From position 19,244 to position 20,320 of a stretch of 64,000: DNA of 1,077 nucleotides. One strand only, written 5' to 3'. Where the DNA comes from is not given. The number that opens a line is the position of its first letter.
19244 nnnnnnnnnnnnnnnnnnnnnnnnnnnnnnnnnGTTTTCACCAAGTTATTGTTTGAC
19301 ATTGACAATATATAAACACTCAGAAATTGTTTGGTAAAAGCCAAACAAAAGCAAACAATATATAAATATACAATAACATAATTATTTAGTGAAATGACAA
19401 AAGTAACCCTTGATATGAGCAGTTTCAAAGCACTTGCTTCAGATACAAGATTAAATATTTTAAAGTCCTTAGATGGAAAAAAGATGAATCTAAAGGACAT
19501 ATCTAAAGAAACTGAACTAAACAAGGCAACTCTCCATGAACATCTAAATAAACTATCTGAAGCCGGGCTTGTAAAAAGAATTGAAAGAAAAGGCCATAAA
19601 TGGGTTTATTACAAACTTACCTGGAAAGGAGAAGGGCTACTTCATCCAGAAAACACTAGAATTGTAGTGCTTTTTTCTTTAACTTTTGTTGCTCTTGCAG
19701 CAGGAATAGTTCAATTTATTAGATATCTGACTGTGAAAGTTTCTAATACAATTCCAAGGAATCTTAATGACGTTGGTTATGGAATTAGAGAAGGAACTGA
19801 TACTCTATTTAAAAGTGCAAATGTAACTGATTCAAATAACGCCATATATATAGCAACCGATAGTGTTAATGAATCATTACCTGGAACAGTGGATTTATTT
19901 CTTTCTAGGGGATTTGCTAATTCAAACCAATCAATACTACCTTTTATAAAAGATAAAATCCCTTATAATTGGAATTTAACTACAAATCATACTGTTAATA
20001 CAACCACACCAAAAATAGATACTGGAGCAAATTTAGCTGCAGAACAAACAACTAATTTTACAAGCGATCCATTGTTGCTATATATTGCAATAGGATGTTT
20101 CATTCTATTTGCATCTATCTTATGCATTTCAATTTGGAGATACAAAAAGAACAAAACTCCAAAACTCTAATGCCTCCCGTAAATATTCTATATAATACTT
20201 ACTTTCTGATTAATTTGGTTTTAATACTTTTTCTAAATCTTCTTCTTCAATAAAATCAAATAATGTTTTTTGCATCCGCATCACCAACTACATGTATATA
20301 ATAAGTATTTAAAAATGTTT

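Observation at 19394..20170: Membrane-embedded ArsR-type HTH protein with an N-glycosylation-rich extracellular loop, directly upstream of the secreted PKD/C11 gene cluster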

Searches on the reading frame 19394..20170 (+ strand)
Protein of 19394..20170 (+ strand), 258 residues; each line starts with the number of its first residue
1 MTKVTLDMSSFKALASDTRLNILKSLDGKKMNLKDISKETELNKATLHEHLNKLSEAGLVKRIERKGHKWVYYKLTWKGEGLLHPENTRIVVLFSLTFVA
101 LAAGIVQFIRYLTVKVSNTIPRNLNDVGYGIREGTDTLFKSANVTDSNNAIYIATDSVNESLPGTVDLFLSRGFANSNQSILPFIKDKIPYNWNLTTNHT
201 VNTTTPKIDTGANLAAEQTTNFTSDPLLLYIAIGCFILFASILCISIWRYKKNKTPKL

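Call 3: search_protein_families(library=pfam, proteins=[window:19394-20170:+], max_evalue=0.01)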
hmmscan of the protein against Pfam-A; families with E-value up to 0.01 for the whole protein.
window:19394-20170:+ (258 aa): 22 families
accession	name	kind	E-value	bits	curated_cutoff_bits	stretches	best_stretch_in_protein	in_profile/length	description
PF01022.26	HTH_5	-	3.9e-12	46.3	22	1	17-61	2-46/47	Bacterial regulatory protein, arsR family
PF12840.13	HTH_20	-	4.4e-10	39.8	27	1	14-62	1-50/51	Helix-turn-helix domain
PF09339.16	HTH_IclR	-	7.4e-06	26.1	22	1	29-62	17-50/52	IclR helix-turn-helix domain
PF12802.13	MarR_2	-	2.8e-05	24.6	27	1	25-69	16-59/61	MarR family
PF01978.25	TrmB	-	4.9e-05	23.5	25.6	1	29-70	21-62/68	Sugar-specific transcriptional regulator TrmB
PF13412.12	HTH_24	-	6.4e-05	22.9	21.9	1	17-61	3-48/48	Winged helix-turn-helix DNA-binding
PF13463.12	HTH_27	-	0.00013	22.6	22.2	1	22-79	8-68/68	Winged helix DNA-binding domain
PF14947.12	HTH_45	-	0.00028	21.3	25.5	1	21-84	10-67/77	Winged helix-turn-helix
PF25213.1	HVO_A0261_N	-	0.00031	21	35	1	14-80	8-68/86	HVO_A0261 N-terminal domain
PF03551.20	PadR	-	0.0015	18.9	27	1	33-81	19-71/75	Transcriptional regulator PadR-like family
PF25212.1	HVO_A0114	-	0.0018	18.5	27.6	1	8-71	13-77/84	HVO_A0114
PF24270.1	HTH_Cmi2_C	-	0.0029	18.3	27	1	17-65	73-123/125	Cmi2, C-terminal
PF02002.24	TFIIE_alpha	-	0.0031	17.8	22.9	1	30-78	27-75/105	TFIIE alpha subunit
PF01325.25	Fe_dep_repress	-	0.0036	17.9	26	1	27-67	19-59/60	Iron dependent repressor, N-terminal DNA binding domain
PF01047.28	MarR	-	0.0047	17.2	24.6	1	30-65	17-52/59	MarR family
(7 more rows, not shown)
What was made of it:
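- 19394..20170 (+): Gene for the membrane-anchored ArsR-type regulator (258 aa plus stop). Pfam HTH_5 and HTH_20 (call 3).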

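Call 4: search_protein_families(library=ncbifam, proteins=[window:19394-20170:+], max_evalue=0.01)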
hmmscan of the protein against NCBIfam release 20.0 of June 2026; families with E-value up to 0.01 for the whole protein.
window:19394-20170:+ (258 aa): 14 families
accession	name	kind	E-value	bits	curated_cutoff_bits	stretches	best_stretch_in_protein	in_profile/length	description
NF033788.1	HTH_metalloreg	subfamily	9.8e-14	50.9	55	1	10-76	4-69/77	metalloregulator ArsR/SmtB family transcription factor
NF033789.1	repress_SdpR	subfamily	1.5e-12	47.2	100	1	11-76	2-65/79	autorepressor SdpR family transcription factor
TIGR01884.1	cas_HTH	subfamily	4e-08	32.9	60.2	1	7-75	132-201/202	CRISPR-associated CARF protein Csa3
NF053755.1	MsvR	equivalog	9.2e-08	32.1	220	1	9-62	5-58/236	transcriptional factor MsvR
NF040939.2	trans_reg_lrs14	equivalog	2.9e-07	30.5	90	1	16-68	20-74/103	Lrs14 family HTH-type transcriptional regulator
NF045707.1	Dbac_1936_reg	equivalog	4.9e-07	29.7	115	1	12-76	12-74/99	ArsR/SmtB-type metalloregulator TsoR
NF007528.0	PRK10141.1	subfamily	2e-06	27.7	97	1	8-76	7-74/117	metalloregulator ArsR/SmtB family transcription factor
NF053606.1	Sta1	subfamily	5.3e-06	26.5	80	1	16-70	19-74/100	Sta1 family transcriptional regulator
NF004170.0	PRK05638.1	equivalog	2.4e-05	23.1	421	1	16-83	370-438/442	threonine synthase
NF041413.1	ArsR_Rv2640c_fam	equivalog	3.4e-05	24.2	155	1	11-74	36-100/118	Rv2640c family ArsR-like transcriptional regulator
NF040642.1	sulf_sens_BigR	equivalog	0.00031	20.8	155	1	10-77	13-78/95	sulfite-sensing transcriptional repressor BigR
NF053610.1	Sso10a_fam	subfamily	0.00049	20.1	60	1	21-83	9-64/64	Sso10a family chromatin protein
NF047906.1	CdPbTransRegCmtR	equivalog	0.004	17.1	150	1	12-70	16-73/104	Cd(II)/Pb(II)-sensing metalloregulatory transcriptional regulator CmtR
NF053602.1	Phr_regulator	exception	0.0094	15.5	320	0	14-74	9-72/191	heat shock transcription regulator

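Call 6: find_homologous_proteins(query=window:19394-20167:+, max_evalue=0.001)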
Query window:19394-20167:+ (258 aa): 995 proteins with E <= 0.001 among 1596 candidates; the best 120 are listed.
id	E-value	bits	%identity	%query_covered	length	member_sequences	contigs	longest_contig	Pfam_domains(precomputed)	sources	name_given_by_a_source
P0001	2.4e-166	569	100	100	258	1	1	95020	PF12840.14,PF01022.27,PF09339.17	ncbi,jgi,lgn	-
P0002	5.1e-141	486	86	100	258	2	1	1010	PF12840.14,PF01022.27,PF09339.17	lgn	-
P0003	1.2e-123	429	73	100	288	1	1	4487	PF12840.14,PF01022.27,PF09339.17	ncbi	-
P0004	1.1e-94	335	64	100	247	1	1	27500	PF12840.14,PF01022.27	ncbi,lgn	-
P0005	2.9e-73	264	53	100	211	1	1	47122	PF12840.14,PF25212.3,PF01022.27,PF09339.17,PF12802.14,PF25213.2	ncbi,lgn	-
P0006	4.4e-73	264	53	100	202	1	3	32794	PF12840.14,PF13412.13,PF25212.3,PF01022.27,PF09339.17,PF25213.2,PF14947.13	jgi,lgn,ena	-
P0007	8.3e-71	256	54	100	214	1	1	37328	PF12840.14,PF13412.13,PF25212.3,PF01022.27,PF09339.17,PF12802.14,PF25213.2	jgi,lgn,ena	-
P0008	8.9e-71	256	52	100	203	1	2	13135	PF12840.14,PF13412.13,PF25212.3,PF01022.27,PF09339.17,PF25213.2,PF14947.13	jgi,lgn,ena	-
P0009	1.0e-69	253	52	100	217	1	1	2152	PF12840.14,PF25212.3,PF13463.13,PF01022.27,PF25213.2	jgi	jgi:DNA-binding transcriptional ArsR family regulator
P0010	1.1e-69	253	51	100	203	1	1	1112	PF12840.14,PF13412.13,PF25212.3,PF01022.27,PF09339.17,PF25213.2,PF14947.13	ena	-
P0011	1.1e-69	253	51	100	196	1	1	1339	PF12840.14,PF13463.13,PF01022.27,PF09339.17,PF12802.14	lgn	-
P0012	1.3e-69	252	54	100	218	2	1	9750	PF12840.14,PF13412.13,PF01022.27,PF09339.17,PF25213.2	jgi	-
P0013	4.1e-68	248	50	100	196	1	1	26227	PF12840.14,PF13463.13,PF01022.27,PF09339.17,PF12802.14,PF14947.13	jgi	-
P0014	7.4e-68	247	52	100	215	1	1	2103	PF12840.14,PF01022.27,PF09339.17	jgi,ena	-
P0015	1.0e-67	246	52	100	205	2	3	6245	PF12840.14,PF13463.13,PF01022.27,PF09339.17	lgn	-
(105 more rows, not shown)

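Call 9: find_related_loci(query=A1, collection=genome_contigs, flank=8000)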
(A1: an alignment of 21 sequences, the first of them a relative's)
Query A1 (258 aa) in genome_contigs; peptide patterns used: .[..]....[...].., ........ (x = any residue, [..] = any of these).
126 stretches matched a pattern; 93 encode a relative of the query (tblastn E <= 1e-3); the best 80 are kept; 80 distinct loci.
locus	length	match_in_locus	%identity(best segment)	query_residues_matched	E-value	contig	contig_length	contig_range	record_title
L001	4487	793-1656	73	1-258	6e-133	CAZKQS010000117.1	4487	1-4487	MAG TPA_asm: uncultured Thermoplasmatales archaeon isolate SRP332253_co2_176 genome assembly, contig: NODE_21697_length_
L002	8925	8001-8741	64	1-258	4e-103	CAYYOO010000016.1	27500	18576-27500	MAG TPA_asm: uncultured Thermoplasmatales archaeon isolate SRP332253_co2_45 genome assembly, contig: NODE_1581_length_27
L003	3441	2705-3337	52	1-258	2e-74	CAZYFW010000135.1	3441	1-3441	MAG TPA_asm: uncultured Thermoplasmatales archaeon isolate binchicken_co150_735 genome assembly, contig: NODE_95149_leng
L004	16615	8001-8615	51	1-258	3e-71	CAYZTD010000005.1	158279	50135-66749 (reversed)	MAG TPA_asm: uncultured Thermoplasmatales archaeon isolate SRP332253_co2_155 genome assembly, contig: NODE_44_length_158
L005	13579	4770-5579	47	1-258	1e-69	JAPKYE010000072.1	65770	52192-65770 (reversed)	MAG: Methanobacteriota archaeon isolate LacPavin_0920_SED4_MAG_39_12 LacPavin_0920_SED4_scaffold_698135, whole genome sh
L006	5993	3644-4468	48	1-258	5e-68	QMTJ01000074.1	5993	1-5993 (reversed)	MAG: Thermoplasmata archaeon isolate B24_G9 B24_Guay9_scaffold_23358, whole genome shotgun sequence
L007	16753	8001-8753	47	1-258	7e-68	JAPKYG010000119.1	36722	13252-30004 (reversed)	MAG: Methanobacteriota archaeon isolate LacPavin_0920_SED3_MAG_41_62 LacPavin_0920_SED3_scaffold_1405505, whole genome s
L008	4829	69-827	47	1-258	2e-67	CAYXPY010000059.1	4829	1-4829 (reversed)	MAG TPA_asm: uncultured Thermoplasmatales archaeon isolate binchicken_co190_433 genome assembly, contig: NODE_26880_leng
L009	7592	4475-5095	49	1-258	3e-67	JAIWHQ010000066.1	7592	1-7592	MAG: Thermoplasmatota archaeon isolate JL_UM_3 NODE_2073_length_7592_cov_0.400804, whole genome shotgun sequence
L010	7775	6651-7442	49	1-258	2e-67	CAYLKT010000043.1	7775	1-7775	MAG TPA_asm: uncultured Thermoplasmatales archaeon isolate binchicken_co122_15 genome assembly, contig: NODE_8621_length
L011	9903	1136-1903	48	1-258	5e-67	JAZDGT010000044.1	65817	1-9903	MAG: Methanobacteriota archaeon isolate MEGAHIT-group-0.28 k141_8890460, whole genome shotgun sequence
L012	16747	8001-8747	47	1-258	2e-66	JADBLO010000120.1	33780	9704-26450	MAG: Thermoplasmata archaeon isolate Bin3_14.8m NODE_67_length_33780_cov_12.703692, whole genome shotgun sequence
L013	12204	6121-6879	45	1-258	2e-66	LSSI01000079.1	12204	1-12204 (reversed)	MAG: Thermoplasmatales archaeon SM1-50 WOR1_30_36_6024, whole genome shotgun sequence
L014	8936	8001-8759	46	1-258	6e-66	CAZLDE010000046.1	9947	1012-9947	MAG TPA_asm: uncultured Thermoplasmatales archaeon isolate SRP098346_co1_225 genome assembly, contig: NODE_8811_length_9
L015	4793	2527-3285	46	1-258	6e-66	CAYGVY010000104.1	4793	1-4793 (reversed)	MAG TPA_asm: uncultured Thermoplasmatales archaeon isolate ERP119294_co4_107 genome assembly, contig: NODE_24375_length_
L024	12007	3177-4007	46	1-258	7e-64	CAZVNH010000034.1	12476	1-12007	MAG TPA_asm: uncultured Thermoplasmatales archaeon isolate binchicken_co338_5 genome assembly, contig: NODE_1226_length_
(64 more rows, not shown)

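Call 32: predict_structure(alignment_id=A2)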
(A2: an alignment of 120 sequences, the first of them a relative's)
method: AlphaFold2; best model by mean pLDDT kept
length: 258 residues; sequences in the alignment: 120
mean_pLDDT: 69.1   pTM: 0.49
mean pLDDT of the five models: 69.1, 67.7, 66.6, 66.3, 63.7
residues with pLDDT >= 90: 59; 70-90: 80; 50-70: 23; < 50: 96
segments of 3 or more residues with pLDDT < 50: 128-214, 256-258
pLDDT, mean of each block of 10 residues (from residue 1): 66 91 94 96 96 95 91 91 79 85 87 79 52 44 44 40 42 42 45 41 42 49 68 88 86 61
secondary structure, 60 per line:
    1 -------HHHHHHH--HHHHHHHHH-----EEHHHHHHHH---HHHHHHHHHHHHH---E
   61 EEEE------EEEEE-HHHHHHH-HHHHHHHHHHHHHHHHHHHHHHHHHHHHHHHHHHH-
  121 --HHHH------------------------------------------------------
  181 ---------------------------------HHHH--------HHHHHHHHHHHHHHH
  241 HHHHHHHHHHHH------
elements in order: H8-14 H17-25 H33-40 H44-56 E60-64 E71-75 H77-83 H85-119 H123-126 H214-217 H226-252
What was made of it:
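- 19394..19657 (+): Cytoplasmic winged helix-turn-helix, aa 1-88. Recognition helix is N43-K44-ATLHEHL. It ends in the invariant LLHPENT just before TM1. AF2 pLDDT 91-96 (call 32).
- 19658..19726 (+): TM1 (aa 89-111), N-in/C-out. Helix 85-119 in the model (call 32).
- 19727..20068 (+): Extracellular loop, aa 112-225: N/S/T-rich, 7 sequons, hypervariable and predicted disordered. Call 32 (pLDDT below 50 for aa 128-214).
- On ArsR/SmtB winged-helix family: AF2 secondary structure with pLDDT 91-96 (call 32).
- On ArsR/SmtB metalloregulators (sensor subclass): Alpha5 is only residues 77-83 before the TM helix (call 32).
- Checked: The AlphaFold2 model gives alpha1-alpha2-alpha3-alphaR-beta-beta-alpha5 with pLDDT 91-96 (call 32). 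The model has long helices at 85-119 and 226-252 (call 32).
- Alpha5 is only about 7 residues long before TM1 (call 32), so the DxHx10HxxE alpha5 site cannot exist.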

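Call 33: find_encoding_contigs(protein=P0001, flank=10000, max_places=3)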
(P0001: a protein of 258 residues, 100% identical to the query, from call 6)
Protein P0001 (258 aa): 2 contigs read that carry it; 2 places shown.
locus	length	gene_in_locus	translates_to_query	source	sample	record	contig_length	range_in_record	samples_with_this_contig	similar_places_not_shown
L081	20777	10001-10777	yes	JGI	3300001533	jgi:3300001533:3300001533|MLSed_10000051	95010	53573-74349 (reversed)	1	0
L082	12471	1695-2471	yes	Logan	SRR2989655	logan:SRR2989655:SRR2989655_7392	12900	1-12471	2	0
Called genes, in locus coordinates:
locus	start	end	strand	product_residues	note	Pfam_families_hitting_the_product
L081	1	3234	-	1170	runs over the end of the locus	-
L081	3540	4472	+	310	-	PF04055:Radical_SAM, PF08608:Wyosine_form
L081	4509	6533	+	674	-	PF00082:Peptidase_S8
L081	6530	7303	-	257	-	PF03029:ATP_bind_1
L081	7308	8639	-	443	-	PF02844:GARS_N, PF01071:GARS_A, PF02843:GARS_C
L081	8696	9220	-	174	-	PF00156:Pribosyltran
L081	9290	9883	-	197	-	-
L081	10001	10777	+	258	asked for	PF01022:HTH_5, PF12840:HTH_20, PF09339:HTH_IclR (weak)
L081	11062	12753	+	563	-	-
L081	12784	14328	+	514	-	PF03415:Peptidase_C11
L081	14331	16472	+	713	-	PF18998:Flg_new_2 (faint), PF00801:PKD (faint)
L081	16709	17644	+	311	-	PF08271:Zn_Ribbon_TF, PF00382:TFIIB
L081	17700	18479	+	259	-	PF08282:Hydrolase_3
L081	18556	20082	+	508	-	PF00924:MS_channel_2nd, PF21082:MS_channel_3rd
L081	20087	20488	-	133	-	PF00293:NUDIX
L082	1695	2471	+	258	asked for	PF01022:HTH_5, PF12840:HTH_20, PF09339:HTH_IclR (weak)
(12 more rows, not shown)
